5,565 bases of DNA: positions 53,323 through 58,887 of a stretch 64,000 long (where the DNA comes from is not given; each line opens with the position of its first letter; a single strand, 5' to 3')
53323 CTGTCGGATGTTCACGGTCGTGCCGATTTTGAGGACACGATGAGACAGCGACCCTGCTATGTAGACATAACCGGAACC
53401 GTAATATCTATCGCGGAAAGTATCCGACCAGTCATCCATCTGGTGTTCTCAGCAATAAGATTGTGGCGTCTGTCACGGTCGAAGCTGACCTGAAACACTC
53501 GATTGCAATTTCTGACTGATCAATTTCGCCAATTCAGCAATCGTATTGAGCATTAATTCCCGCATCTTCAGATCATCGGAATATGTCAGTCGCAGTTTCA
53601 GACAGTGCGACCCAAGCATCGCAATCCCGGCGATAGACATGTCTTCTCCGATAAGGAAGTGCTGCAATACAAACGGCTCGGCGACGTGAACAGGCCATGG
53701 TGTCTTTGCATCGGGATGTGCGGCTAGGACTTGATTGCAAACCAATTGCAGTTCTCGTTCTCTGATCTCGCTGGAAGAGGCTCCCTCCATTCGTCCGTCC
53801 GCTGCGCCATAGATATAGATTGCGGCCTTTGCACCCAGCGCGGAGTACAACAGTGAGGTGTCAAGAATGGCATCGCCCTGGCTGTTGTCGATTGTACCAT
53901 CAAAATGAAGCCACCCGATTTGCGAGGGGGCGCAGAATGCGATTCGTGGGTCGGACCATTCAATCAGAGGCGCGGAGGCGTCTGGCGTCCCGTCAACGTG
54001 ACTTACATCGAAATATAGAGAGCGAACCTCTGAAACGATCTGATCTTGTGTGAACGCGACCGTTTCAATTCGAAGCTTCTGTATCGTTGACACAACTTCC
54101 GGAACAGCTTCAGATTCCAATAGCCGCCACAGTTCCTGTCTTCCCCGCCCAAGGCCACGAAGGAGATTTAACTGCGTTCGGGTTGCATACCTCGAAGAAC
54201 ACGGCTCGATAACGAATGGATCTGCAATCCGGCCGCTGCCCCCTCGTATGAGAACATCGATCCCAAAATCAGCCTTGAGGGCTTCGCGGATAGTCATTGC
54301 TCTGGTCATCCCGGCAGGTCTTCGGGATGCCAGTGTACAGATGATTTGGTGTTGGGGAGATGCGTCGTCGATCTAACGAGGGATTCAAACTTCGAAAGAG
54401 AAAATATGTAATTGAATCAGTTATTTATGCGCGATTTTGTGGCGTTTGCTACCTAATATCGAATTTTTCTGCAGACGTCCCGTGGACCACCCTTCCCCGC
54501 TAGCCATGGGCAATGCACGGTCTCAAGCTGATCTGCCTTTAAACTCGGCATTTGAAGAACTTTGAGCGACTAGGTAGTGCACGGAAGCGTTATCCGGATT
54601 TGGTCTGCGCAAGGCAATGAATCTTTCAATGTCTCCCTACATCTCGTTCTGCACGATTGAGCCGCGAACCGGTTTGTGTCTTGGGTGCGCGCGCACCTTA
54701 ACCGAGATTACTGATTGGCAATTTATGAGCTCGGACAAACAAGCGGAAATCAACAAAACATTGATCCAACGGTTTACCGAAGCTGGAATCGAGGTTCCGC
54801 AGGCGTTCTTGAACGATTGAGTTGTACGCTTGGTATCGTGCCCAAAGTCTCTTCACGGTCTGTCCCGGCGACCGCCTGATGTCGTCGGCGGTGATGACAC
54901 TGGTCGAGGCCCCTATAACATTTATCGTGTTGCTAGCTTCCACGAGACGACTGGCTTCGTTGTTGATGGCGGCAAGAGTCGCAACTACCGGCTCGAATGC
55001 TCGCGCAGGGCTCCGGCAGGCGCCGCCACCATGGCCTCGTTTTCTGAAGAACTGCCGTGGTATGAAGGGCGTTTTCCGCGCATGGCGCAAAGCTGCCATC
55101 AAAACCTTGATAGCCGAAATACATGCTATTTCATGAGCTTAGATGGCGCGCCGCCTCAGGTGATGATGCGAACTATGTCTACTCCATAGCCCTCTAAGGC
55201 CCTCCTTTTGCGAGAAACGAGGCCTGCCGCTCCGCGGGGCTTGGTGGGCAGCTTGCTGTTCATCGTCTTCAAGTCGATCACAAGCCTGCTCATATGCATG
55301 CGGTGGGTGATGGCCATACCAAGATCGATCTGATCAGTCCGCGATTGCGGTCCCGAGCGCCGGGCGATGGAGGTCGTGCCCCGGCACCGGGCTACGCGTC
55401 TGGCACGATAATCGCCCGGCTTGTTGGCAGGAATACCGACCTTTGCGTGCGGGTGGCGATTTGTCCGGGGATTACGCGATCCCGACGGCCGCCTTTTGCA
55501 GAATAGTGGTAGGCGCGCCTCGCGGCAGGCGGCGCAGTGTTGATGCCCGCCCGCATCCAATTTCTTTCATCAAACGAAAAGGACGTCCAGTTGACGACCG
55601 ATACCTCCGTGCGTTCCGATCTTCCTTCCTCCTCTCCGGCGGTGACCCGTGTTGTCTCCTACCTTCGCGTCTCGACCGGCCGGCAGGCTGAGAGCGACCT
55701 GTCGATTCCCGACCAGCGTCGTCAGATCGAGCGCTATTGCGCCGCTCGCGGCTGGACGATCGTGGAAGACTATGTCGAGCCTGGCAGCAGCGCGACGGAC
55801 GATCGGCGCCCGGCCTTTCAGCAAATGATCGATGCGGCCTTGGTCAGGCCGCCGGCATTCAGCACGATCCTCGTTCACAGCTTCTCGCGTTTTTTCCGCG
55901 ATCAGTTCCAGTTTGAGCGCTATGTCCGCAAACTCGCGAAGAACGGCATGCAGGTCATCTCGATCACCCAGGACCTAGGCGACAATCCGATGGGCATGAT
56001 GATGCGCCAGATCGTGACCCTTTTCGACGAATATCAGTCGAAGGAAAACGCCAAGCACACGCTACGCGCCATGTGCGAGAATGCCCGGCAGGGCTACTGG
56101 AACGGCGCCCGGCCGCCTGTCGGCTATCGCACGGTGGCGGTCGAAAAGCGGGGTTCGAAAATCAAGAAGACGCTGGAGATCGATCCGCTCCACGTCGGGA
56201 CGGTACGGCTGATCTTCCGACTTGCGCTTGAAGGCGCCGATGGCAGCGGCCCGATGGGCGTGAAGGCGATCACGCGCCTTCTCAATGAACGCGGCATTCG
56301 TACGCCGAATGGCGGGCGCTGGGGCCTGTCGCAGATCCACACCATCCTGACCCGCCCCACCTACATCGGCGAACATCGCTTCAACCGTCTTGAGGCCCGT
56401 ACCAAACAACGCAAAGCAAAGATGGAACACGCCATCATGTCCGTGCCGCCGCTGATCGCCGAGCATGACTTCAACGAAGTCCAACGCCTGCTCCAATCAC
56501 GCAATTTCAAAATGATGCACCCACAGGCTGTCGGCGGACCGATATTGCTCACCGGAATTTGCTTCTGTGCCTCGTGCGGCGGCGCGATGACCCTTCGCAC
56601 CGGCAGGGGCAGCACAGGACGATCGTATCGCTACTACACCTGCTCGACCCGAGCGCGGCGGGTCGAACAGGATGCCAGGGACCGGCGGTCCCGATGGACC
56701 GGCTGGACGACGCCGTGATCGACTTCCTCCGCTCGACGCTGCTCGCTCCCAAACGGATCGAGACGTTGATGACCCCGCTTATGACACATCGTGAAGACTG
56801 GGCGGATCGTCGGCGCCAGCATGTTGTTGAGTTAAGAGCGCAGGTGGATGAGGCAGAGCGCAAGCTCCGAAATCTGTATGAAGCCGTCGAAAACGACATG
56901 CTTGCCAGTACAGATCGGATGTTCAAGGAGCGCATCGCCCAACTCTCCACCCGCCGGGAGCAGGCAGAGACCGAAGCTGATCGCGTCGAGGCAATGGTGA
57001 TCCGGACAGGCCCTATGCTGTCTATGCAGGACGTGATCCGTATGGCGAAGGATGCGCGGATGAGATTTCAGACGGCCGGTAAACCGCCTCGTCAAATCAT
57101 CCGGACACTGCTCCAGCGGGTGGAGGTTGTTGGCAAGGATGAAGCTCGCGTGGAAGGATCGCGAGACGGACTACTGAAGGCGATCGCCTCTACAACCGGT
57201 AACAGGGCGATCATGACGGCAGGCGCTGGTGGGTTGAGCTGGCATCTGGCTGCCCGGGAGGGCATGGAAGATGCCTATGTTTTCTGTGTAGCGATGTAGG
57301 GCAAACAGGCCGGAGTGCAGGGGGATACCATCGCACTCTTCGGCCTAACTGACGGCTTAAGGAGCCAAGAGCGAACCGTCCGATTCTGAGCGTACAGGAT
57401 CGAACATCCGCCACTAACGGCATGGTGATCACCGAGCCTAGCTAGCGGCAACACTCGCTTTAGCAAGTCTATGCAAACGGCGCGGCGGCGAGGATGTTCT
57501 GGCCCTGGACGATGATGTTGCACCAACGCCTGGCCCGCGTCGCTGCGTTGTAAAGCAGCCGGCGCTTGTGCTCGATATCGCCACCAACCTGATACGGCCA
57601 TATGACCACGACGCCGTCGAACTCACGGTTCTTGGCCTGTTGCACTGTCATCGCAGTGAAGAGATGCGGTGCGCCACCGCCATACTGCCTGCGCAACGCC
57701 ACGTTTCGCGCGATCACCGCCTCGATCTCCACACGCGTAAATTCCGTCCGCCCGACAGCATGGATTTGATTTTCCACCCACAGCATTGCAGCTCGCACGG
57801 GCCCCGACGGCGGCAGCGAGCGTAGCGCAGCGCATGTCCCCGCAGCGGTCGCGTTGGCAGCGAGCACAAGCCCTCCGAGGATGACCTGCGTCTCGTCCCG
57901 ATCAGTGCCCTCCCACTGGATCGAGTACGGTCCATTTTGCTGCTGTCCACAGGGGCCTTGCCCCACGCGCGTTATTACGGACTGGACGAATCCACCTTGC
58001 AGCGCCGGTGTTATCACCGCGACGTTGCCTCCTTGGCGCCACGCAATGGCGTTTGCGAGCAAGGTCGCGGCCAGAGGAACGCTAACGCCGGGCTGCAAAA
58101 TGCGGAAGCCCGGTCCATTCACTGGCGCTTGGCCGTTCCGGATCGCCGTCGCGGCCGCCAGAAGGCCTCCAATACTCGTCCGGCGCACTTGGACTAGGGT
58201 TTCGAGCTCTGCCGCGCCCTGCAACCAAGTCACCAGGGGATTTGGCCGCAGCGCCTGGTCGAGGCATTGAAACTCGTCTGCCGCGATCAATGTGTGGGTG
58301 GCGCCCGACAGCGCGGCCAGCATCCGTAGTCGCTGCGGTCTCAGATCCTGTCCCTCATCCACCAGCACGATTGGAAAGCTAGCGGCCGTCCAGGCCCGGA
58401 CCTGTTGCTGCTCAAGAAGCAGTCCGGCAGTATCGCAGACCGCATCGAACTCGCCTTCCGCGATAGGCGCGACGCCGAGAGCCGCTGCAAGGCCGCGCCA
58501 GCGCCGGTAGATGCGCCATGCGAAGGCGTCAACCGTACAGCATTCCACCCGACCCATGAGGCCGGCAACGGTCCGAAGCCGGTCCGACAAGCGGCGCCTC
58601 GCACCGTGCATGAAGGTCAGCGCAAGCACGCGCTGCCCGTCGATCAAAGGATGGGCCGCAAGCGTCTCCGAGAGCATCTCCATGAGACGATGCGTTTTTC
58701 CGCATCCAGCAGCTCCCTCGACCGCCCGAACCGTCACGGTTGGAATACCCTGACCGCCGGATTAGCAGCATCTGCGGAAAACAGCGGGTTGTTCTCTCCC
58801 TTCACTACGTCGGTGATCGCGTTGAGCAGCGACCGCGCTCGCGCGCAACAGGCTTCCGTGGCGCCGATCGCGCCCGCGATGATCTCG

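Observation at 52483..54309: Two-gene module encoding a GIY-YIG/T5orf172-like domain fused to a tandem pair of RNA polymerase alpha-CTD copies: candidate undescribed defence or hijack system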

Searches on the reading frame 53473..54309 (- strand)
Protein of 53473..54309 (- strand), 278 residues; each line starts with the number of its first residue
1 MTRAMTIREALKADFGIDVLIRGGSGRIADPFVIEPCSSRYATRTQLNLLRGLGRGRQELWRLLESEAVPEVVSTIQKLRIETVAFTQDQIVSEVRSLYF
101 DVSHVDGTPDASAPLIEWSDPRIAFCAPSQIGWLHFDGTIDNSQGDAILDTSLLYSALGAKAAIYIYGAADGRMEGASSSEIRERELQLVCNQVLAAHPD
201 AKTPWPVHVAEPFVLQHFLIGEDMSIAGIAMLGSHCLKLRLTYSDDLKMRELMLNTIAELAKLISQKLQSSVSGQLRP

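Call 3: search_protein_families(library=pfam, proteins=[window:53473-54309:-], max_evalue=0.1)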
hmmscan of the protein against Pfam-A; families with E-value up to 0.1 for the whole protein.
window:53473-54309:- (278 aa): 0 families

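Call 4: search_protein_families(library=padloc, proteins=[window:53473-54309:-], max_evalue=0.1)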
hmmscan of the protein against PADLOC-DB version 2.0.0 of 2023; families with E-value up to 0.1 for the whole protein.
window:53473-54309:- (278 aa): 0 families

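Call 5: search_protein_families(library=ncbifam, proteins=[window:53473-54309:-], max_evalue=0.1)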
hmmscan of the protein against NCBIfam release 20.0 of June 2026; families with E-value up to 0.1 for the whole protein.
window:53473-54309:- (278 aa): 0 families

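Call 36: find_homologous_proteins(query=window:53473-54309:-, max_evalue=0.001)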
Query window:53473-54309:- (278 aa): 52 proteins with E <= 0.001 among 1630 candidates.
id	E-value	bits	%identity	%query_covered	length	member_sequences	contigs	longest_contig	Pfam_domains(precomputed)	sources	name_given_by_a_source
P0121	9.0e-177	604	100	99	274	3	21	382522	-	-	-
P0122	4.1e-152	523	85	99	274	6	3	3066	-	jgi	jgi:hypothetical protein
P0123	2.8e-151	520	86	99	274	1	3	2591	-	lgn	-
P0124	2.0e-146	504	84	99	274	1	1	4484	-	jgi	jgi:hypothetical protein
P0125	2.9e-109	383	66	93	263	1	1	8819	-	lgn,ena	-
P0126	1.2e-105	371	64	93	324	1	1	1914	-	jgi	jgi:hypothetical protein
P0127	1.5e-101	357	62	94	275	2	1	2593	-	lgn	-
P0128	2.2e-101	357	63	93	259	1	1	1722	-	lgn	-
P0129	1.6e-99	351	62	93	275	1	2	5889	-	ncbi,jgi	jgi:hypothetical protein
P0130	4.0e-98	346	62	93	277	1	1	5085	-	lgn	-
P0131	3.8e-97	343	61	94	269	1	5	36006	-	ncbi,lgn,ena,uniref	ncbi:hypothetical protein [Xanthobacter versatilis]|uniref:hypothetical protein n=1 Tax=Xanthobacter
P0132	7.9e-97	342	61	94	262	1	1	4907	-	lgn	-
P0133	7.6e-96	339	59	95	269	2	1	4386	-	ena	-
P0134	6.8e-95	335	57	94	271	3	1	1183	-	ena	-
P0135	6.9e-95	335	60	93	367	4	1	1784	-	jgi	-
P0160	1.5e-78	282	55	92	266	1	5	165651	-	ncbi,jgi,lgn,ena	jgi:hypothetical protein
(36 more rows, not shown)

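Call 37: find_encoding_contigs(protein=P0160, flank=6000, max_places=3)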
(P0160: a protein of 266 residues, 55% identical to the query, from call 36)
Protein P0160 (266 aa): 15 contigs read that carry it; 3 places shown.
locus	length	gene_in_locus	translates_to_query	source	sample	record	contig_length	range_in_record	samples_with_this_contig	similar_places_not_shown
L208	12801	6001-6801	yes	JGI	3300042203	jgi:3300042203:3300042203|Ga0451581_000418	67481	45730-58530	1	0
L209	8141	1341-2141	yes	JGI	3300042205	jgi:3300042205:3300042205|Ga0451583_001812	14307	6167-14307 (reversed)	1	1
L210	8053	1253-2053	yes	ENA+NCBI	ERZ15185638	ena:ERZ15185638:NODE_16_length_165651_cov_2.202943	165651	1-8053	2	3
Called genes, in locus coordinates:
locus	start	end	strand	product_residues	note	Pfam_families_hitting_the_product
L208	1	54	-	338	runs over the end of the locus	PF00953:Glycos_transf_4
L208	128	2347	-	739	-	PF00933:Glyco_hydro_3, PF01915:Glyco_hydro_3_C, PF14310:Fn3-like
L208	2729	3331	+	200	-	PF00925:GTP_cyclohydro2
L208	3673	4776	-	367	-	PF05598:DUF772, PF01609:DDE_Tnp_1, PF13751:DDE_Tnp_1_6 (weak)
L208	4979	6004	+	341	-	PF01420:Methylase_S (weak)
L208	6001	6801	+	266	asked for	-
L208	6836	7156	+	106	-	-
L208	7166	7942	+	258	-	-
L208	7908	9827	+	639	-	PF06508:QueC (faint)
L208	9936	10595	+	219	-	-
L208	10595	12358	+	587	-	PF00476:DNA_pol_A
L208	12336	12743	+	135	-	-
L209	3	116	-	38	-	?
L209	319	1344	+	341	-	PF01420:Methylase_S (weak)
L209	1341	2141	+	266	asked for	-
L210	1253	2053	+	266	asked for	-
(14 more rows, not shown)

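Call 38: find_encoding_contigs(protein=P0131, flank=6000, max_places=3)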
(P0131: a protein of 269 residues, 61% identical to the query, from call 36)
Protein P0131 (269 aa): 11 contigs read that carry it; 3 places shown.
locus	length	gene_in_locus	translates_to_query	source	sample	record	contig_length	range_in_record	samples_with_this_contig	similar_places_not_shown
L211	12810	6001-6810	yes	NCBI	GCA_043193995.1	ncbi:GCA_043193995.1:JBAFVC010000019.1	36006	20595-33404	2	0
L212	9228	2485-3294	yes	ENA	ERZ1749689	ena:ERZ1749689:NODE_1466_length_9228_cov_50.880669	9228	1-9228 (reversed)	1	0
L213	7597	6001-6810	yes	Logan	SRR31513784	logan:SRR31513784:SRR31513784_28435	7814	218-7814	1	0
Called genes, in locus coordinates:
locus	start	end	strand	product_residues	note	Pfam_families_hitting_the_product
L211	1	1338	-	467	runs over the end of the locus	PF13379:NMT1_2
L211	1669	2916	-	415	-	PF13379:NMT1_2, PF09084:NMT1 (faint)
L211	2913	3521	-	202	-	PF00072:Response_reg (weak), PF03861:ANTAR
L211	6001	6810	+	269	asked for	-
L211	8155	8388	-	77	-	-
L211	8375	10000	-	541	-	PF13007:LZ_Tnp_IS66, PF13005:zf-IS66, PF03050:DDE_Tnp_IS66, PF13817:DDE_Tnp_IS66_C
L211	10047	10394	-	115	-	PF05717:TnpB_IS66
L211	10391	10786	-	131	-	PF01527:HTH_Tnp_1, PF13384:HTH_23 (weak)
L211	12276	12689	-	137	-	-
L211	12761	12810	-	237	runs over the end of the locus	-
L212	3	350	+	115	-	?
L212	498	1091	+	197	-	PF13384:HTH_23, PF13518:HTH_28 (faint), PF13551:HTH_29 (weak), PF13565:HTH_32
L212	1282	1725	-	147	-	-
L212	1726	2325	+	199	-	-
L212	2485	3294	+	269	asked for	-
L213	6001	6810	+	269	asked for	-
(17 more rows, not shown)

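Call 46: search_protein_families(library=phrogs, proteins=[window:53473-54309:-], max_evalue=0.01)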
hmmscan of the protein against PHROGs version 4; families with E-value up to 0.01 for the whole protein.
window:53473-54309:- (278 aa): 0 families

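Call 100: search_solved_structures(query=A3, max_evalue=1)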
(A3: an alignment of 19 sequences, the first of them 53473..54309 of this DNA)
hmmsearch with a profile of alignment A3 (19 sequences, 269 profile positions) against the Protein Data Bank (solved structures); distinct sequences matched with E-value up to 1: 1.
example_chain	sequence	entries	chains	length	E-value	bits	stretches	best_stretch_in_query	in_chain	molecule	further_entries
2daz_A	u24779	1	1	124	0.91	11.9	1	135-217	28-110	InaD-like protein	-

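Call 101: search_protein_families(library=pfam, alignment_id=A3, max_evalue=0.1)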
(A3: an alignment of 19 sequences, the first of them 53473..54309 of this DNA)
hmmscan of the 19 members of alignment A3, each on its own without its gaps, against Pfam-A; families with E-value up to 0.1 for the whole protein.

A. member 1, window:53473-54309:- (278 aa): 0 families

B. families by the number of members that match (of 19 scanned): 2 families
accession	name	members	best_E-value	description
PF03524.21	CagX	1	0.025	Conjugal transfer protein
PF13747.11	DUF4164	1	0.055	Domain of unknown function (DUF4164)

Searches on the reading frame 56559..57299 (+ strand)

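Call 13: search_protein_families(library=pfam, proteins=[window:56559-57299:+], max_evalue=0.001)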
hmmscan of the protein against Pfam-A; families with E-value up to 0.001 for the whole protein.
window:56559-57299:+ (246 aa): 1 family
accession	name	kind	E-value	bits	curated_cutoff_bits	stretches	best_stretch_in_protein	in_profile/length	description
PF02720.22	DUF222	-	0.00036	20.4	24.4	1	130-176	238-284/306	Domain of unknown function (DUF222)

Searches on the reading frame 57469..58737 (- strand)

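Call 13: search_protein_families(library=pfam, proteins=[window:57469-58737:-], max_evalue=0.001)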
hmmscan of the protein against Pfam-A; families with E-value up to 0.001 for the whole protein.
window:57469-58737:- (422 aa): 5 families
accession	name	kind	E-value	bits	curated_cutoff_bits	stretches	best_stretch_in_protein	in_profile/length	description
PF13538.12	UvrD_C_2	-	1.4e-15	57.3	27.4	1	360-409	2-52/52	UvrD-like helicase C-terminal domain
PF00580.27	UvrD-helicase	-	4.9e-12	46.5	23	2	5-79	17-92/271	UvrD/REP helicase N-terminal domain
PF01443.25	Viral_helicase1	-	7.6e-08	32.9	21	0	6-31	3-23/228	Viral superfamily 1 RNA helicase core domain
PF13245.12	AAA_19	-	1.5e-07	32.1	25.1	1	4-157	14-128/134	AAA domain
PF13604.12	AAA_30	-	0.0006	20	27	0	3-205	20-174/191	AAA domain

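Call 102: search_protein_families(library=padloc, proteins=[window:57469-58737:-], max_evalue=0.00001)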
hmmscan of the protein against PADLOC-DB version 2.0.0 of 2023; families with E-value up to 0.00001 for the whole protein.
window:57469-58737:- (422 aa): 14 families
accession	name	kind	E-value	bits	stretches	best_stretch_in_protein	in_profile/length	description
PDLC04173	GajB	-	7.5e-18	62.7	1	5-172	13-173/471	-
PDLC00104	GajB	-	1.3e-13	48.6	1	97-157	141-202/574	UrvD helicase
PDLC00121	GajB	-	1.3e-11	41.8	0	97-150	179-232/565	UrvD helicase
PDLC00132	GajB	-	2.4e-11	41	0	6-77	21-89/625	UrvD helicase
PDLC00117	GajB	-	7.7e-10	35.9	0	98-148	195-246/604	UrvD helicase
PDLC03802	RTasHel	-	7.9e-10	36.2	0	8-78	25-94/675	DRT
PDLC00113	GajB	-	1.2e-08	32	0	6-81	32-106/579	UrvD helicase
PDLC00107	GajB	-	1.9e-08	31.4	0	6-55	33-82/587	UrvD helicase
PDLC00111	GajB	-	2e-07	28.1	0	104-144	183-223/625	UrvD helicase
PDLC00141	GajB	-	2.4e-07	27.5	0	97-157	142-203/572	UrvD helicase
PDLC00112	GajB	-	9.6e-07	25.8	0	316-410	449-557/581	UrvD helicase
PDLC00135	GajB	-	1.1e-06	25.8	0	6-76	25-87/603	UrvD helicase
PDLC00143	GajB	-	2.1e-06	24.6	0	100-144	179-224/632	UrvD helicase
PDLC03002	Helicase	-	2.7e-06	23.9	0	93-171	309-382/707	-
